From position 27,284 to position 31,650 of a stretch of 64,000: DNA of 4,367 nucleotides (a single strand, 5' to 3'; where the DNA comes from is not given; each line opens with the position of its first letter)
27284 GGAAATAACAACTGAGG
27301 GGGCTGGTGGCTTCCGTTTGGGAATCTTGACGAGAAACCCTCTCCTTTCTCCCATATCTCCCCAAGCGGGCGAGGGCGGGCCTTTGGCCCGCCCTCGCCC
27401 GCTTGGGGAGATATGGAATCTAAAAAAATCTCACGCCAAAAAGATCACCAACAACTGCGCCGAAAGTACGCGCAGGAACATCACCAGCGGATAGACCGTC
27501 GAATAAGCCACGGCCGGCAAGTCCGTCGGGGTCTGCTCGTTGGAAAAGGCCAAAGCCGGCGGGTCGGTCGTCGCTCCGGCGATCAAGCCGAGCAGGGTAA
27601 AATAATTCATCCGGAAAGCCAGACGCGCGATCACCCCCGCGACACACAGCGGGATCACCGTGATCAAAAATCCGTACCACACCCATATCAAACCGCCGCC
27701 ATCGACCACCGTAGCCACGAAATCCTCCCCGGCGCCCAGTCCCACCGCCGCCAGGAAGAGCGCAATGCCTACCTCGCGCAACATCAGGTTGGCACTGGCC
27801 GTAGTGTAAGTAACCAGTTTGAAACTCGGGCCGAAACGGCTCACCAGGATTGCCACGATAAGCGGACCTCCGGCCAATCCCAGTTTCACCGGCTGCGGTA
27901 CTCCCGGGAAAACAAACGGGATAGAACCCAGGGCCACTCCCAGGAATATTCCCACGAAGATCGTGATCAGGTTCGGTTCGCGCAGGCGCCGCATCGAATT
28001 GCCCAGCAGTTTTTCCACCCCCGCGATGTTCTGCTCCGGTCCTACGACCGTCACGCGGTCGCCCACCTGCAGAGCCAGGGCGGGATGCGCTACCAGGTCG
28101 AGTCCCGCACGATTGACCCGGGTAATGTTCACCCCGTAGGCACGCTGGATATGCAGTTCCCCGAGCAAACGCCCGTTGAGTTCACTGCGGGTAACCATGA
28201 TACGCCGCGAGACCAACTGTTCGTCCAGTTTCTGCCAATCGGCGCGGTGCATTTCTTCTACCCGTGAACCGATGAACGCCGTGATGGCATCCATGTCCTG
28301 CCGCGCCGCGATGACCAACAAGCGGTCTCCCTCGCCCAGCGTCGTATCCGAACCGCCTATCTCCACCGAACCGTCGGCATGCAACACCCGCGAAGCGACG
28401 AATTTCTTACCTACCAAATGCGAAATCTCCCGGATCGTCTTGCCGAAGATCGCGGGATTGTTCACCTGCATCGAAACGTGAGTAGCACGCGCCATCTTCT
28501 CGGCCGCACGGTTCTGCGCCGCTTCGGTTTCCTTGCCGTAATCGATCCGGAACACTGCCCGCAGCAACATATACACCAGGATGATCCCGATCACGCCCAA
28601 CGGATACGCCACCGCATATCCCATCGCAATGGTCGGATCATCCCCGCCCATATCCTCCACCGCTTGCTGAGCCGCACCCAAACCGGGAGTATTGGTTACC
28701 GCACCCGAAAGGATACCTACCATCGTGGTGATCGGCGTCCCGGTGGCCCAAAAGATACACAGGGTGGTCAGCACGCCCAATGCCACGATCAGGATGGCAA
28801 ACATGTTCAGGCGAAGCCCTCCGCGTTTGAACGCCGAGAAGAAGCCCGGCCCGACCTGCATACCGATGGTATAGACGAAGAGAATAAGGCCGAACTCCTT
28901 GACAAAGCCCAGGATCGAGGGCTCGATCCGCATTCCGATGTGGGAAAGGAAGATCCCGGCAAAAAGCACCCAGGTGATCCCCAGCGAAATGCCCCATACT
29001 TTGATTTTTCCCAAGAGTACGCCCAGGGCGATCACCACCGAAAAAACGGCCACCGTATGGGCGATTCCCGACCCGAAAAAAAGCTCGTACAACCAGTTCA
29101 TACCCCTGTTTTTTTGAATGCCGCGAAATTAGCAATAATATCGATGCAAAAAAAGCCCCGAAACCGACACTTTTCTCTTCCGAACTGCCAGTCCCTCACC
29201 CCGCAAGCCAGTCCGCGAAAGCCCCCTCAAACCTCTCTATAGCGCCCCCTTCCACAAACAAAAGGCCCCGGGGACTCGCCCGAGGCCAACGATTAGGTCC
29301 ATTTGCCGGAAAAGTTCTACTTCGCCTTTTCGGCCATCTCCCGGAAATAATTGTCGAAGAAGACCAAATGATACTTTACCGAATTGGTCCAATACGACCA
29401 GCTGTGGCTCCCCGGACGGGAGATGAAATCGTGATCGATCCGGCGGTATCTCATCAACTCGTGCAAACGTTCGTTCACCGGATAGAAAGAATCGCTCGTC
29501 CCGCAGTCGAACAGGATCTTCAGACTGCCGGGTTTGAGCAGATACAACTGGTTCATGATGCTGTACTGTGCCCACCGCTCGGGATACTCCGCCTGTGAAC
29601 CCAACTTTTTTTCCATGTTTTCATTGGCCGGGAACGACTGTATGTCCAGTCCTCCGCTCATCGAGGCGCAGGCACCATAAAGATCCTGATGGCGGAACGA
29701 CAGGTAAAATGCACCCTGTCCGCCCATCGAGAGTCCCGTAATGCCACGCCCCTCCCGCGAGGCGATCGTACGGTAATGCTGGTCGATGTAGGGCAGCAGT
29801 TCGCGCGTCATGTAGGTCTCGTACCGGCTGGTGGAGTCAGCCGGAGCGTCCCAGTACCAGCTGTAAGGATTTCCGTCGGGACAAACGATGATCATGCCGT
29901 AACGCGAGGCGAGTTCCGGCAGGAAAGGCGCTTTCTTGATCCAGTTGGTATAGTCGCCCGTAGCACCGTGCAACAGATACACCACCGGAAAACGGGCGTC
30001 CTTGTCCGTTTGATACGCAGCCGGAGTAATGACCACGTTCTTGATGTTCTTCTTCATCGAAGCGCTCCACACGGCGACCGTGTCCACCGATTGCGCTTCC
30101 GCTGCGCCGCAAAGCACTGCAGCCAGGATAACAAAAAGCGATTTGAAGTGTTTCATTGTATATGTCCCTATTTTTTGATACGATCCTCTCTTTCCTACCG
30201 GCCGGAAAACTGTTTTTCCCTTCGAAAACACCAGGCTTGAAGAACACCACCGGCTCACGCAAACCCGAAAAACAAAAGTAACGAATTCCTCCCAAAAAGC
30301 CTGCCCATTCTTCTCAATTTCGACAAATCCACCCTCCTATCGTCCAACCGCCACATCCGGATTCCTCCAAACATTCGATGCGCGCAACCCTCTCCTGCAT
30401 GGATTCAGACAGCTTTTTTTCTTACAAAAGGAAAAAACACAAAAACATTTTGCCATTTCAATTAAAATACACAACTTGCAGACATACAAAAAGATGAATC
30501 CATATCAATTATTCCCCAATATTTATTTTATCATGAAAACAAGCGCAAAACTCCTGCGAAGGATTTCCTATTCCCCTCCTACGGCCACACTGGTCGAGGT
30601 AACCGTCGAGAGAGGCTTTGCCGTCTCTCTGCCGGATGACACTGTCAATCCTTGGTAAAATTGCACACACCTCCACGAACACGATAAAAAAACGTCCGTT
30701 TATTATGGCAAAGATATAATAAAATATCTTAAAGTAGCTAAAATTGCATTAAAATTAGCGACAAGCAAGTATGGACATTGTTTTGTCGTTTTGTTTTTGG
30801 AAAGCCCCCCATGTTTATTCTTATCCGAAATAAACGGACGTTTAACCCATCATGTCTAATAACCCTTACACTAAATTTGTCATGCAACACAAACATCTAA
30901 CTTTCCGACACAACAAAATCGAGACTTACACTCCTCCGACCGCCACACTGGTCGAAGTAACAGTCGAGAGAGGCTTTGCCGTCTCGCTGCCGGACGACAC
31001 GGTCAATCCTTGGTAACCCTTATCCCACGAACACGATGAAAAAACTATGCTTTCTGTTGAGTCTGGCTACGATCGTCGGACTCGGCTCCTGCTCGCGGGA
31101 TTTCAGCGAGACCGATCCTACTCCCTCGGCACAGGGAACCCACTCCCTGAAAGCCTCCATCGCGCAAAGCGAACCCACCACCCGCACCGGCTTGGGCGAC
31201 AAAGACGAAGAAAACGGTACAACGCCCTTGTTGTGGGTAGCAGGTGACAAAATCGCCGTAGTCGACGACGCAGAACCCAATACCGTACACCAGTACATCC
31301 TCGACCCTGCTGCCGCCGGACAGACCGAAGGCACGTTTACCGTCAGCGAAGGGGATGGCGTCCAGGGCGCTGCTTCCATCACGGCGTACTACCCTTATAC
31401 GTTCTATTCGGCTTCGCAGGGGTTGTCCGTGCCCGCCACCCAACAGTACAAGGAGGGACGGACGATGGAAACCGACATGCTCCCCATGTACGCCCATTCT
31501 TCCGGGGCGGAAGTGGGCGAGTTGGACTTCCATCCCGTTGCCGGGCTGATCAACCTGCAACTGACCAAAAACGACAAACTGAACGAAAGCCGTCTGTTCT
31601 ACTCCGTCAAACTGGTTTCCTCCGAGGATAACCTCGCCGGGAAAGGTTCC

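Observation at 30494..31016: Tandem paralogous 54-codon micro-ORFs under apparent purifying selection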

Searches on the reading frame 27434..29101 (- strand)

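Call 48: search_protein_families(library=pfam, proteins=[window:27434-29101:-], max_evalue=0.001)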
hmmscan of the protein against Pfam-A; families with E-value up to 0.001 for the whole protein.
window:27434-29101:- (556 aa): 2 families
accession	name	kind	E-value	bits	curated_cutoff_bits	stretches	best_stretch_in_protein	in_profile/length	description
PF06826.17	Asp-Al_Ex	-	9e-85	283.1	27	2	381-552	2-166/167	Predicted Permease Membrane Region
PF02080.26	TrkA_C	-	6.3e-17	61.7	27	2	306-367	10-71/71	TrkA-C domain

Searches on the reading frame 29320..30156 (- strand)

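Call 48: search_protein_families(library=pfam, proteins=[window:29320-30156:-], max_evalue=0.001)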
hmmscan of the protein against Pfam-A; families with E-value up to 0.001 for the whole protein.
window:29320-30156:- (279 aa): 2 families
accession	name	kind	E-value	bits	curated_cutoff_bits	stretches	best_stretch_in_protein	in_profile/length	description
PF00756.26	Esterase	-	5.1e-30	105.5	22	1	31-259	1-243/251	Putative esterase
PF00561.26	Abhydrolase_1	-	6.1e-05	23.2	25.8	1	57-192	1-120/245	alpha/beta hydrolase fold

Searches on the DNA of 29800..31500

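Call 75: search_rna_families(source=window, start=29800, end=31500, threshold=evalue, max_evalue=1)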
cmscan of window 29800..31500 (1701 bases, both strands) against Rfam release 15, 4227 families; matches with E-value up to 1: 0.
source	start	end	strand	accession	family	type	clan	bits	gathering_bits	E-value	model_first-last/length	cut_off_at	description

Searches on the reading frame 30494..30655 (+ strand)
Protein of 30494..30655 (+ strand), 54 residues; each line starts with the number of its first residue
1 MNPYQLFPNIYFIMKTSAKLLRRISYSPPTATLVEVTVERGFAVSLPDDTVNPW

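Call 5: search_protein_families(library=pfam, proteins=[window:30494-30655:+], max_evalue=1)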
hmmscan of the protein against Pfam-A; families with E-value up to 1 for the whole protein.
window:30494-30655:+ (54 aa): 0 families

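Call 7: search_protein_families(library=ncbifam, proteins=[window:30494-30655:+], max_evalue=1)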
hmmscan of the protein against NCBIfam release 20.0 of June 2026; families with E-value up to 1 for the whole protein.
window:30494-30655:+ (54 aa): 1 family
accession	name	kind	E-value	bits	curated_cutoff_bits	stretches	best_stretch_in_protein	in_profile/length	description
NF045543.1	erm_G_23S_MT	exception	0.019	14.7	515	1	2-48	94-137/244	23S rRNA (adenine(2058)-N(6))-methyltransferase Erm(G)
